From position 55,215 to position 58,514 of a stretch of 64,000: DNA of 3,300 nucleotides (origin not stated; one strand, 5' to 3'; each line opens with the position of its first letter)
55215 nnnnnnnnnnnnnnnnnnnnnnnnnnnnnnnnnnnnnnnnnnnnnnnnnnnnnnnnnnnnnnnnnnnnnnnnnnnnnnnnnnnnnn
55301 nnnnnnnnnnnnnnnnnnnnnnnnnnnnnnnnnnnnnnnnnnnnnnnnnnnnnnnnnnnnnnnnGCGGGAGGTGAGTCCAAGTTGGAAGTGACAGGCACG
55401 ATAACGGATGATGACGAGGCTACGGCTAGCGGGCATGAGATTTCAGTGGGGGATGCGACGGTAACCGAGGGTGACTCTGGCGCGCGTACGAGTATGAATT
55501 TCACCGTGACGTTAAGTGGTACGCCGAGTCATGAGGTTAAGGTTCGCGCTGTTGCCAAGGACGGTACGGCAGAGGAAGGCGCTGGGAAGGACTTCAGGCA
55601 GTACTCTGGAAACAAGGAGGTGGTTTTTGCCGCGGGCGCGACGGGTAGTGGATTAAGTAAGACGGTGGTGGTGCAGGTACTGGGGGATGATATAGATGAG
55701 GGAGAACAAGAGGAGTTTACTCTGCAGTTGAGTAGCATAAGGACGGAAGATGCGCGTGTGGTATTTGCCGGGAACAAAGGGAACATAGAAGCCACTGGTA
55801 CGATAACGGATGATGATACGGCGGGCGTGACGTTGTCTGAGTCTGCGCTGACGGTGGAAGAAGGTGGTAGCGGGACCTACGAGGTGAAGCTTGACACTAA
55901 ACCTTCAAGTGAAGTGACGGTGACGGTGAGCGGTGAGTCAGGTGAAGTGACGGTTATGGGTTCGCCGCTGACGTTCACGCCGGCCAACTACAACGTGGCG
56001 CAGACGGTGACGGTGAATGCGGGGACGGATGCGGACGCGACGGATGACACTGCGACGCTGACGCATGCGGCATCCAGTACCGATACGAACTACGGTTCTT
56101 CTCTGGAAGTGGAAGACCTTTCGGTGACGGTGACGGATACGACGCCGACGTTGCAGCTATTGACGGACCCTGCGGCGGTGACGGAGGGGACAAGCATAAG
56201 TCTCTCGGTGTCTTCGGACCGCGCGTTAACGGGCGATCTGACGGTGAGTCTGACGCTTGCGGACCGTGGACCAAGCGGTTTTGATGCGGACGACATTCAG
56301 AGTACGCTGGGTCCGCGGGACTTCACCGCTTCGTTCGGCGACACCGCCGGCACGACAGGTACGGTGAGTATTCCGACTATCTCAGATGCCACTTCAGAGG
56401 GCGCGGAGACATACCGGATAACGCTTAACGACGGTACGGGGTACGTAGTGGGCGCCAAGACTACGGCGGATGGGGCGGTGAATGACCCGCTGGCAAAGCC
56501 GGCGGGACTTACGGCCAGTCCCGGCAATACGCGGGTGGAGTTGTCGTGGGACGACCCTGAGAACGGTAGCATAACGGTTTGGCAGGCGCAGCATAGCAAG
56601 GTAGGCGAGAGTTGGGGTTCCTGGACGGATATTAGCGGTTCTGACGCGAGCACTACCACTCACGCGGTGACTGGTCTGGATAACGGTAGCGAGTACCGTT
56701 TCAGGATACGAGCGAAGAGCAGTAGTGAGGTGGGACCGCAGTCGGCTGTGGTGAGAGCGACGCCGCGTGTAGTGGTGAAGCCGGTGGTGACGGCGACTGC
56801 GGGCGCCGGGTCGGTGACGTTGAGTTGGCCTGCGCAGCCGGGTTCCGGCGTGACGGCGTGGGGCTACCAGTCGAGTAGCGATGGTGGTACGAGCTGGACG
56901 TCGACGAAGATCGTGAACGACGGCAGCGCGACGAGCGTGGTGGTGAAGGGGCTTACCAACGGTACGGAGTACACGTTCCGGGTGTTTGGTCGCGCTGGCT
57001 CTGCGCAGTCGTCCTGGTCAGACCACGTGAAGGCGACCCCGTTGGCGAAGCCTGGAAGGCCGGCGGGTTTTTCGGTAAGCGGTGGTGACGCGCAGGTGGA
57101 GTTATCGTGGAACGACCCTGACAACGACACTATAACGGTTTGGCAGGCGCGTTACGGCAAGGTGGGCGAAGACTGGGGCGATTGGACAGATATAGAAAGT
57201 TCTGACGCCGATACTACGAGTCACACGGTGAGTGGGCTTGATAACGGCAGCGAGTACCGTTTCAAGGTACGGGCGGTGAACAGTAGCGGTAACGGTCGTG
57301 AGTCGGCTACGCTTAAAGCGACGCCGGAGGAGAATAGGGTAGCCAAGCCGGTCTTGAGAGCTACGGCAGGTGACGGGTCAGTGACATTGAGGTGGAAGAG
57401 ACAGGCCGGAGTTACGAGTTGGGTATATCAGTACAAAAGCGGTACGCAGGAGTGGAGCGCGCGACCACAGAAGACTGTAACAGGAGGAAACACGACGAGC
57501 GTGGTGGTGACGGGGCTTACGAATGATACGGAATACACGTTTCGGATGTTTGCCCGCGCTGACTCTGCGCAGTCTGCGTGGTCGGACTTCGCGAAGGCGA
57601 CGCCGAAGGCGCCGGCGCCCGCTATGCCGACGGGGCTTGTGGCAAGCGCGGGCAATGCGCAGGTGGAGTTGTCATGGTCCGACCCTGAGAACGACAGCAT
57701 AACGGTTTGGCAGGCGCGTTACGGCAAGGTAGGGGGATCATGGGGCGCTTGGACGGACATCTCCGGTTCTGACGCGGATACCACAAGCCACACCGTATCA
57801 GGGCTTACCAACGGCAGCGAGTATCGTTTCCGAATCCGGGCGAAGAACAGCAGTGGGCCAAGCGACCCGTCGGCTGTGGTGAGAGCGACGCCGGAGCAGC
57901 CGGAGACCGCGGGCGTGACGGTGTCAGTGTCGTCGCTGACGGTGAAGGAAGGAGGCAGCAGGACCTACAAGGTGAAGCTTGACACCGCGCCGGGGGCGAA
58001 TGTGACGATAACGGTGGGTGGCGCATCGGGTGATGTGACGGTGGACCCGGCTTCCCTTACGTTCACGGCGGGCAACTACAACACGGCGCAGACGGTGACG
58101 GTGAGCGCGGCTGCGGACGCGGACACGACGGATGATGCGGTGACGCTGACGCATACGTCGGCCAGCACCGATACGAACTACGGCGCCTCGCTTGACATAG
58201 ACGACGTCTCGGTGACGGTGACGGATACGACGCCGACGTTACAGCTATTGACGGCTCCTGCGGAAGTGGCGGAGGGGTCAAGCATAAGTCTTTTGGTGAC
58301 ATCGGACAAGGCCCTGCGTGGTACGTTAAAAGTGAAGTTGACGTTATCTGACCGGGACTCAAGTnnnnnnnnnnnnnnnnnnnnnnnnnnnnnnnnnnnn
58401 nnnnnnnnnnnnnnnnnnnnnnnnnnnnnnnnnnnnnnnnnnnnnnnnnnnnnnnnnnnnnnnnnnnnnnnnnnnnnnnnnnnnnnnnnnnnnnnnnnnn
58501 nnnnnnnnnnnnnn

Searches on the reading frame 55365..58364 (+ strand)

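Call 11: search_protein_families(library=pfam, max_evalue=0.001, proteins=[window:55365-58364:+])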
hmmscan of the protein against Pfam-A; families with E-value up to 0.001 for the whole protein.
window:55365-58364:+ (1000 aa): 11 families
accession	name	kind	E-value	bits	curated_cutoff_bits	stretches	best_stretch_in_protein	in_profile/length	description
PF00041.27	fn3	-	6.1e-42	142.2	25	5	566-651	3-82/84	Fibronectin type III domain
PF25059.1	FN3_DSCAM-DSCAML_C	-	6.8e-17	62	39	1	588-652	18-79/89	DSCAM/DSCAML C-terminal Fn3-like domain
PF16656.11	Pur_ac_phosph_N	-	2.8e-15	57.1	30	2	667-742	9-91/93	Purple acid Phosphatase, N-terminal domain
PF10179.15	NDNF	-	3.7e-10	40.4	27.3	0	690-736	68-114/127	Neuron-derived neurotrophic factor, first Fn(III) domain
PF03160.20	Calx-beta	-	1.4e-09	38.5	27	1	40-151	20-119/119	Calx-beta domain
PF16323.11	DUF4959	-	2.8e-09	37.7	32.9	0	561-654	17-106/106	Domain of unknown function (DUF4959)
PF01108.23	Tissue_fac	-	3.8e-08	33.6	27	0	371-454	17-102/107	Tissue factor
PF21605.3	CRLF2-like_D2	-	8.6e-08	32.6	27.3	0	387-456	12-75/94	Cytokine receptor-like factor 2-like, D2 domain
PF16893.11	fn3_2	-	2e-07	31.5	27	0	804-832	51-79/89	Fibronectin type III domain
PF07495.19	Y_Y_Y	-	0.00018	21.8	26.6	0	600-648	15-58/65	Y_Y_Y domain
PF17766.7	fn3_6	-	0.00029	21.4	26.4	0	837-882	33-79/99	Fibronectin type-III domain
